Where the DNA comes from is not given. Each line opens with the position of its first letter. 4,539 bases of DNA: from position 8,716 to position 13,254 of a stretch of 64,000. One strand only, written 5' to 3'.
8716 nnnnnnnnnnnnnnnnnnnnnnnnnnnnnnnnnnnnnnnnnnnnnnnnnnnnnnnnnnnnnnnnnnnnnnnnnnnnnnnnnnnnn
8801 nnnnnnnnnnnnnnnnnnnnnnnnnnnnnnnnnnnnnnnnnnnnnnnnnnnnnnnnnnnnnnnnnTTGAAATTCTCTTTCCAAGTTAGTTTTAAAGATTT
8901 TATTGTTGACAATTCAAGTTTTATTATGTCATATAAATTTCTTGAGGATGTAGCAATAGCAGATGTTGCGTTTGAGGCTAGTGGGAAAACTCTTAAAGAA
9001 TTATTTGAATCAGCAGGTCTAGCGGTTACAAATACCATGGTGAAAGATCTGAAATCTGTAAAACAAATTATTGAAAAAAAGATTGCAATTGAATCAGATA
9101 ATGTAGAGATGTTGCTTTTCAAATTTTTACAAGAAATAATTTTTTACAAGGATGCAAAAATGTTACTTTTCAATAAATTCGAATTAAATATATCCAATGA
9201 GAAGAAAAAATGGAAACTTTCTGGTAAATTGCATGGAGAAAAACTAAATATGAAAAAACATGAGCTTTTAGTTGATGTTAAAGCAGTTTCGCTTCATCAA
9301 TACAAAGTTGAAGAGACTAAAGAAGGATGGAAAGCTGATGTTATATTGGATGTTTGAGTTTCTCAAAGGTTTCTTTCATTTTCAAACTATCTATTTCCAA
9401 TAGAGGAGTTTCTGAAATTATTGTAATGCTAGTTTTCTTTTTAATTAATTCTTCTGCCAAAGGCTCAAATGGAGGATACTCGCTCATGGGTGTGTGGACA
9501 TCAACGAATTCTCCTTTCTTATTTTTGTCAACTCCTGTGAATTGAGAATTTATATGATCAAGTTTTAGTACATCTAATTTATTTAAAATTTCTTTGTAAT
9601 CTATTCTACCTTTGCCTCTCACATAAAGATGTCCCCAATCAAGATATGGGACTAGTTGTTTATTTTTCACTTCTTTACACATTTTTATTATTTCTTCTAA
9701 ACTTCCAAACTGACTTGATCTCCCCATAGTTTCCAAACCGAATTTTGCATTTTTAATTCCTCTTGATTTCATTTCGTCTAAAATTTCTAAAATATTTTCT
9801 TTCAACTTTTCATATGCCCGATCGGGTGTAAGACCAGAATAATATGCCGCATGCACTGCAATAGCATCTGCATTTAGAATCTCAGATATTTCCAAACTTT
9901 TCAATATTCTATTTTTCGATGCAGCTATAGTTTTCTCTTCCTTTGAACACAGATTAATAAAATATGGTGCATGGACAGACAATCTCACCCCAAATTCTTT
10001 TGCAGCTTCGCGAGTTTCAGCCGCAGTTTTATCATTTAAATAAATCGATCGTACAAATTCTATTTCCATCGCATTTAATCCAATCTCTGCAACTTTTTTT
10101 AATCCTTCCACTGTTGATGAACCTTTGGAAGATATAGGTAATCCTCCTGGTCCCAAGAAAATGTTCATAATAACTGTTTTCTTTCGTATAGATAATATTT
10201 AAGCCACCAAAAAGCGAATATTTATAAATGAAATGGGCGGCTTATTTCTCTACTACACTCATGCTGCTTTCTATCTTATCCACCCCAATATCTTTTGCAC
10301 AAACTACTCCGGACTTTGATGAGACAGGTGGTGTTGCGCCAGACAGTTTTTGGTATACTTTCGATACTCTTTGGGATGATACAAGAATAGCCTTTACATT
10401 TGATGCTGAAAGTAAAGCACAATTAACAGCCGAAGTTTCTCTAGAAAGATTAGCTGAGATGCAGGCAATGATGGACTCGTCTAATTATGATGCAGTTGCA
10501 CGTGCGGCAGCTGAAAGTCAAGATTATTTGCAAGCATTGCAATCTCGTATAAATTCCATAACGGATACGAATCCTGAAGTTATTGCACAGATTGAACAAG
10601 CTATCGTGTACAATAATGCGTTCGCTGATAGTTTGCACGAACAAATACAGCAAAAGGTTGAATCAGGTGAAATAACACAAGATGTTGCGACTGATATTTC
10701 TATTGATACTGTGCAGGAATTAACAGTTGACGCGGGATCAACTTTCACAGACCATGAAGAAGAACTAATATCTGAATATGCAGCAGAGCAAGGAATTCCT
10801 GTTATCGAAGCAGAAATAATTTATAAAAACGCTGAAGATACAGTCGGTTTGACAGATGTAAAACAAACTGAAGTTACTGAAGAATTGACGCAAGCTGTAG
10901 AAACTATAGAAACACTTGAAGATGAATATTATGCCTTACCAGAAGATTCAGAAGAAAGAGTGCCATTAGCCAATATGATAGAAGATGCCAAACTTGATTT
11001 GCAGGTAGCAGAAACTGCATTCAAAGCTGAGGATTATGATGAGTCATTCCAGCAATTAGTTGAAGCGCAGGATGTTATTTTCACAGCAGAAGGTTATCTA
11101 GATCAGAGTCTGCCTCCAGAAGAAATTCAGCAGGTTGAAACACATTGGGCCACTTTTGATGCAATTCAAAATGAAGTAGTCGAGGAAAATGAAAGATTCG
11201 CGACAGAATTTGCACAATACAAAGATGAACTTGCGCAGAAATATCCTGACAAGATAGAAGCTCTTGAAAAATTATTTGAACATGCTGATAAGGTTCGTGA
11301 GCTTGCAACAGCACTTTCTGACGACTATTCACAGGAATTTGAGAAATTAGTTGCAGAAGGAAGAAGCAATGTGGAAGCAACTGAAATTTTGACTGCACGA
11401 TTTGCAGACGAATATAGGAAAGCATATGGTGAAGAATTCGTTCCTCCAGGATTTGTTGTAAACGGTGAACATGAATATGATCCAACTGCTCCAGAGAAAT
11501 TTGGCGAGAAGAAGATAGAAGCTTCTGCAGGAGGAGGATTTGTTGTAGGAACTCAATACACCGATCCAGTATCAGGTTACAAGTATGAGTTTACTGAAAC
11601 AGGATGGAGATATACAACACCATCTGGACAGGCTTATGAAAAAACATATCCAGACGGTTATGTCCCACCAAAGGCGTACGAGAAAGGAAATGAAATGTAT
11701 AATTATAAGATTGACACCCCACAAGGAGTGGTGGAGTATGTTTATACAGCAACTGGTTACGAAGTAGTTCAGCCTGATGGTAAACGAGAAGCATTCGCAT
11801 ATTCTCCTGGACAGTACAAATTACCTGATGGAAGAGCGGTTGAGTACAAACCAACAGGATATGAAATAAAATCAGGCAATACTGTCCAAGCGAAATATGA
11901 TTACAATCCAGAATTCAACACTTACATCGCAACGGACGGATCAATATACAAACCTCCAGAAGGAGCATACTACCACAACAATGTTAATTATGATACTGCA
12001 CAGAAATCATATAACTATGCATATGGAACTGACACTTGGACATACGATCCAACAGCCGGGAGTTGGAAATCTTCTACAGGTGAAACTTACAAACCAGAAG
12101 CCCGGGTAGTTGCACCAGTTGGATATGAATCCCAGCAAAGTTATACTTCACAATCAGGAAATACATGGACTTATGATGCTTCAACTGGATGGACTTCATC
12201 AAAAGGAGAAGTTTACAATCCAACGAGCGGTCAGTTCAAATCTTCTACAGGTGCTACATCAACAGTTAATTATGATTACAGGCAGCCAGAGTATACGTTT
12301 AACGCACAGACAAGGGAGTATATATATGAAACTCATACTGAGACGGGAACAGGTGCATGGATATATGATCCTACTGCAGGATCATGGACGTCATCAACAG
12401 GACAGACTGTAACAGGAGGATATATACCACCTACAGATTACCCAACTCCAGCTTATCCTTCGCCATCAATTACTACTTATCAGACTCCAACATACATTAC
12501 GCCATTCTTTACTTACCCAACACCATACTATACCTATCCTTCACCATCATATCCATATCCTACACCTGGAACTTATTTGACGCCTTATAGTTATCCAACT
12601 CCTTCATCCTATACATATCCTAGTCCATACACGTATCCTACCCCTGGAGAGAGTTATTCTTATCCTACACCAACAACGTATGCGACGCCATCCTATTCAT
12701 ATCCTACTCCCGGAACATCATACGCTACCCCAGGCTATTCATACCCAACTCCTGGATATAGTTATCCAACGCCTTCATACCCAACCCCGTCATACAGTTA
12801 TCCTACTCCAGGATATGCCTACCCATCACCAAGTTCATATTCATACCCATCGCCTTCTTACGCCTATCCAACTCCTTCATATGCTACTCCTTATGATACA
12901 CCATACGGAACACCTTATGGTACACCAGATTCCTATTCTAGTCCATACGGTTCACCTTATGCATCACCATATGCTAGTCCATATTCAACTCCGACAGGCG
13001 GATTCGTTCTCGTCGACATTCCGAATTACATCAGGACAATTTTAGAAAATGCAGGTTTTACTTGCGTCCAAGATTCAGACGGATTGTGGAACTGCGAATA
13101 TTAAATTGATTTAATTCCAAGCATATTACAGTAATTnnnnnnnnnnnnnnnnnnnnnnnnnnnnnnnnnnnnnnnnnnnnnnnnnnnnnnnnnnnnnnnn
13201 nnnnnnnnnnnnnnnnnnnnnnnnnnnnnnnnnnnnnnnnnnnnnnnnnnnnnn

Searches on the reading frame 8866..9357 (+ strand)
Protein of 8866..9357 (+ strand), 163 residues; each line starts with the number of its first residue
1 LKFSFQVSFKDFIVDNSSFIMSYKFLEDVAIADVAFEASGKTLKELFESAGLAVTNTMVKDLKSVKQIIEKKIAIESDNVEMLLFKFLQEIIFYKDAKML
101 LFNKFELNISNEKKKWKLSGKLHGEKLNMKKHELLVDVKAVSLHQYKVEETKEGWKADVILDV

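Call 15: search_protein_families(library=pfam, proteins=[window:8866-9357:+], max_evalue=0.001)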
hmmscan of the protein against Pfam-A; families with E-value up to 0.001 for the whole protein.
window:8866-9357:+ (163 aa): 1 family
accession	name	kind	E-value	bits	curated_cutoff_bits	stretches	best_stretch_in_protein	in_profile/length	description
PF01951.21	Archease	-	7.9e-39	133.5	25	1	23-163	1-136/136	Archease protein family (MTH1598/TM1083)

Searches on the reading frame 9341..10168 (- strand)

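Call 15: search_protein_families(library=pfam, proteins=[window:9341-10168:-], max_evalue=0.001)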
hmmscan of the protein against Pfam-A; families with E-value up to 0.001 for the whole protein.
window:9341-10168:- (275 aa): 2 families
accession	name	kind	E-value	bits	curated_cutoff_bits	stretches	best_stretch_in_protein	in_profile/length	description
PF01261.30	AP_endonuc_2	-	7.4e-36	124.5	31.1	1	23-255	1-230/249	Xylose isomerase-like TIM barrel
PF03851.20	UvdE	-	0.0006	19.6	24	1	50-184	89-215/275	UV-endonuclease UvdE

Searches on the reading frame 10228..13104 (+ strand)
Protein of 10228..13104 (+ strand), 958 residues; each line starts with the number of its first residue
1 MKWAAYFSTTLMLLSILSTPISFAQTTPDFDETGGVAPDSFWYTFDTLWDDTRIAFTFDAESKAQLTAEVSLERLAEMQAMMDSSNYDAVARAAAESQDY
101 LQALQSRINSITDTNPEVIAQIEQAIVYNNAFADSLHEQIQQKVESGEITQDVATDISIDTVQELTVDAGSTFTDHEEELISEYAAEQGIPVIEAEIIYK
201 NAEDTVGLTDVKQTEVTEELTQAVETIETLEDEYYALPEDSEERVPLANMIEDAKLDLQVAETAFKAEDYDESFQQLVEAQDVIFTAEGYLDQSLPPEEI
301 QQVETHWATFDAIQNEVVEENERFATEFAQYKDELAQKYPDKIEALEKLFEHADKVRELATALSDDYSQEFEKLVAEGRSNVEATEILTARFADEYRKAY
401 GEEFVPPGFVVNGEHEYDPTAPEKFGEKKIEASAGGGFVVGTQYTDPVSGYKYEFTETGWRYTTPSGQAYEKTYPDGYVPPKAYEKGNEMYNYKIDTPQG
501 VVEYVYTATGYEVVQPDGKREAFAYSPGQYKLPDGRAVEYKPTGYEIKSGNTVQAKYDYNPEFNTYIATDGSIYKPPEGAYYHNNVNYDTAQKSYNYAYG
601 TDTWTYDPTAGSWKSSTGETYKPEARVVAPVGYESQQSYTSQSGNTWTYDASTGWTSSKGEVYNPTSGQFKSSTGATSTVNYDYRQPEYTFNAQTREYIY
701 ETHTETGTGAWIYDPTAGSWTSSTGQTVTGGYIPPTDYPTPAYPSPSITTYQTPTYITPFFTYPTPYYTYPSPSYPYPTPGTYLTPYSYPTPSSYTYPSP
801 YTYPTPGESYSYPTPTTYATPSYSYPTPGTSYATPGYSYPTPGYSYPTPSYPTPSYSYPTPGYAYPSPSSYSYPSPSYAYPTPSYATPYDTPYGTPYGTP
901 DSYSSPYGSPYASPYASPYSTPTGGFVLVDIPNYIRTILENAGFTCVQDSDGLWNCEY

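Call 3: search_protein_families(library=pfam, proteins=[window:10228-13104:+], max_evalue=1)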
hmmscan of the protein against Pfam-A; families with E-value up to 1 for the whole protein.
window:10228-13104:+ (958 aa): 5 families
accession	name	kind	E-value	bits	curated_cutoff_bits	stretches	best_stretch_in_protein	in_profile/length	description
PF18915.5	DUF5667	-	3.8e-13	50.1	27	1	35-124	1-94/99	Domain of unknown function (DUF5667)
PF08350.17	FilR1_middle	-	0.019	15.4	27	1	344-404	6-63/128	Methanogenesis regulatory protein FilR1, middle domain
PF10779.14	XhlA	-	0.09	13.4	34.7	1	72-115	3-48/67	Haemolysin XhlA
PF02561.19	FliS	-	0.31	11.8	26.7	0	250-319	21-87/115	Flagellar protein FliS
PF19903.4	DUF6376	-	0.73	10.6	27.3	1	78-163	19-104/116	Family of unknown function (DUF6376)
